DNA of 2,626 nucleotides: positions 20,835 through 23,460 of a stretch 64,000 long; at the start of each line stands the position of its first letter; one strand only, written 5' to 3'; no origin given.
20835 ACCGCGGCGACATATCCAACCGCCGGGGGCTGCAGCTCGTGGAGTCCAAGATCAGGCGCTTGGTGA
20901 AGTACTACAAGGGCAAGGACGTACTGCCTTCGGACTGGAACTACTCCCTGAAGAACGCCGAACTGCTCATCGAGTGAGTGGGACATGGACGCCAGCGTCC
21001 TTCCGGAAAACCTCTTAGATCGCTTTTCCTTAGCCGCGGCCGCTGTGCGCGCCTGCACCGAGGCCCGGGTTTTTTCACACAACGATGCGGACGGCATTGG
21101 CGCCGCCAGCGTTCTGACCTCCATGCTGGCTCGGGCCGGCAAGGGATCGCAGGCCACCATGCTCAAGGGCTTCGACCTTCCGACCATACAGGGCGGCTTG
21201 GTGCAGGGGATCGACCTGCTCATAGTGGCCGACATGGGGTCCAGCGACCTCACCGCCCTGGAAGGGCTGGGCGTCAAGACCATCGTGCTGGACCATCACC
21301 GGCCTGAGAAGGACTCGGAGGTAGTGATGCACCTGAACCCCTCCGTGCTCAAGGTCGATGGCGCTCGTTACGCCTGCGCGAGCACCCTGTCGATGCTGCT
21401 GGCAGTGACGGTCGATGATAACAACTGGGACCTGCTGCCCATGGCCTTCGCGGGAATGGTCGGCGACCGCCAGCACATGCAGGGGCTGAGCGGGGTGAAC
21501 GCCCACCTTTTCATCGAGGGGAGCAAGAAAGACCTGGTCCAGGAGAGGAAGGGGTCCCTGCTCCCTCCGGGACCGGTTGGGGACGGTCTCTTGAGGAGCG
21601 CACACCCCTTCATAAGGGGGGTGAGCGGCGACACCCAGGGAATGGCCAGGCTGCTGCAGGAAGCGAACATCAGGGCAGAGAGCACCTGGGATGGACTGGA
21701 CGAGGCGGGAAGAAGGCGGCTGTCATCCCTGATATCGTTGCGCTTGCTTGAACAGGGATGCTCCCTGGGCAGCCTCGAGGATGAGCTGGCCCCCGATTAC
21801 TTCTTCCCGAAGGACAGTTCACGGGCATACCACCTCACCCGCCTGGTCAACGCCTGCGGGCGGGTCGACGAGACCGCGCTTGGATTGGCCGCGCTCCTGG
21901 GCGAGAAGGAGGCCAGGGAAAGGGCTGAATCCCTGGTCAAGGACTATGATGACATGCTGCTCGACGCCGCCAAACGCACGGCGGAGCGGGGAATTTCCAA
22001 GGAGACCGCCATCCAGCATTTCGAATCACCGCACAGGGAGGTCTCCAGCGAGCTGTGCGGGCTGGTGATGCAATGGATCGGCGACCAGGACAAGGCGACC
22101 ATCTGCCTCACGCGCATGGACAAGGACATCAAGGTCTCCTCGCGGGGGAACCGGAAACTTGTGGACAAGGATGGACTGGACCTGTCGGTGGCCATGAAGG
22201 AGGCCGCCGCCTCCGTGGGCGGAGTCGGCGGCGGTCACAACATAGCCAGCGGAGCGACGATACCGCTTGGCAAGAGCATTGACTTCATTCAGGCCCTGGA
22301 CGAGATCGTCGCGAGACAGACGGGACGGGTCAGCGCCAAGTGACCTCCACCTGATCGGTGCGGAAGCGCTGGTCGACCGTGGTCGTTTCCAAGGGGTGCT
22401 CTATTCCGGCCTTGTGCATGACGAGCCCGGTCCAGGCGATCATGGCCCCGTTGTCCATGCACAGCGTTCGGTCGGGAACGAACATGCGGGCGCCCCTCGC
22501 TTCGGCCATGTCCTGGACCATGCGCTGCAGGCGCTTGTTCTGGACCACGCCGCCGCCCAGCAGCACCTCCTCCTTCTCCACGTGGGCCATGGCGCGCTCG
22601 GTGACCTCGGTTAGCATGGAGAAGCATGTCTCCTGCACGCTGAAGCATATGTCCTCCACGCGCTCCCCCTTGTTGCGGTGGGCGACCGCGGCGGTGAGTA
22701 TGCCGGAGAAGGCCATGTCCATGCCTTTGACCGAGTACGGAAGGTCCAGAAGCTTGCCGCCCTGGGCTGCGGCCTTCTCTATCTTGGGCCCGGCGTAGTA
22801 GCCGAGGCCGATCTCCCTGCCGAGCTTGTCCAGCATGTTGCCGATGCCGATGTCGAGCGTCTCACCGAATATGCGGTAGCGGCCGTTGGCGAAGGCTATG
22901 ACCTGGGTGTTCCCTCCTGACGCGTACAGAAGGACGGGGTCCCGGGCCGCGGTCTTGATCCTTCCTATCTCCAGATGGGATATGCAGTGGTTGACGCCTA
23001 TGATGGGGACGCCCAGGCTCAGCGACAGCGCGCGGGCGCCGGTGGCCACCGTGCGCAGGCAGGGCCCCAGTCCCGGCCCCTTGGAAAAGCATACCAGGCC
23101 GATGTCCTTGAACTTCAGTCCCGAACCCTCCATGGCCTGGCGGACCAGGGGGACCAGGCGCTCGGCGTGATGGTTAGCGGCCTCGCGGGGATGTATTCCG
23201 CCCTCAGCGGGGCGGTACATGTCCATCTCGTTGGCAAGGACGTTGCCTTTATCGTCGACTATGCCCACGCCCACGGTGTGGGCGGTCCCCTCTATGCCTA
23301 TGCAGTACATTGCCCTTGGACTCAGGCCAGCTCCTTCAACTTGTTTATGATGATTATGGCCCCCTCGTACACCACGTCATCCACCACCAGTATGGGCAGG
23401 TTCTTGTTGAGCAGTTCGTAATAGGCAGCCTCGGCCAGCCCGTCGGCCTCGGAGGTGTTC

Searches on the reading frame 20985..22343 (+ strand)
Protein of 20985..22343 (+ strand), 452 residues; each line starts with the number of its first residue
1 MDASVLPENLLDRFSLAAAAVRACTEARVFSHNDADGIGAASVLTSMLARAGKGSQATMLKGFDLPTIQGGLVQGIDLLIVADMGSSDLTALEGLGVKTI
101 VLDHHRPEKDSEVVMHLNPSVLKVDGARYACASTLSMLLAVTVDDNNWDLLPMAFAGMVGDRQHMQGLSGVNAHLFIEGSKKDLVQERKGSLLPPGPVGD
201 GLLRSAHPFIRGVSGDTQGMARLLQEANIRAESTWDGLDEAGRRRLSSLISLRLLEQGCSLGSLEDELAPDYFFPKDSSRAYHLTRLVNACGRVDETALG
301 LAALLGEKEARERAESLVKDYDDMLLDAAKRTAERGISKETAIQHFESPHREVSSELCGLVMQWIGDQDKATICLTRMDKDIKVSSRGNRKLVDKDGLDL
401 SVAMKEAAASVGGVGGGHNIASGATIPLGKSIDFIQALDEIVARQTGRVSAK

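Call 68: search_protein_families(library=pfam, proteins=[window:20985-22343:+], max_evalue=0.001)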
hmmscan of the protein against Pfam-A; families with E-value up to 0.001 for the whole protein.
window:20985-22343:+ (452 aa): 2 families
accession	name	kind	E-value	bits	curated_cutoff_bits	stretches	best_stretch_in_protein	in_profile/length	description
PF02272.25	DHHA1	-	1.1e-11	45.5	25.9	1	365-443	26-101/102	DHHA1 domain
PF01368.27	DHH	-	1.1e-10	42.3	28.1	1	29-141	4-103/125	DHH family, N-terminal domain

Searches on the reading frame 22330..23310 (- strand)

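Call 68: search_protein_families(library=pfam, proteins=[window:22330-23310:-], max_evalue=0.001)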
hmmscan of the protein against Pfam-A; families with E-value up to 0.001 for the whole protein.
window:22330-23310:- (326 aa): 2 families
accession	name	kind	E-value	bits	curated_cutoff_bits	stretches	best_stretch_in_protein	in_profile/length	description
PF00814.31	TsaD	-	2e-82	277.3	24.8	1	29-293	10-264/264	tRNA N6-adenosine threonylcarbamoyltransferase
PF22521.2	HypF_C_2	-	1.5e-12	48.2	27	1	174-288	120-236/241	Carbamoyltransferase, Kae1-like Domain, second subdomain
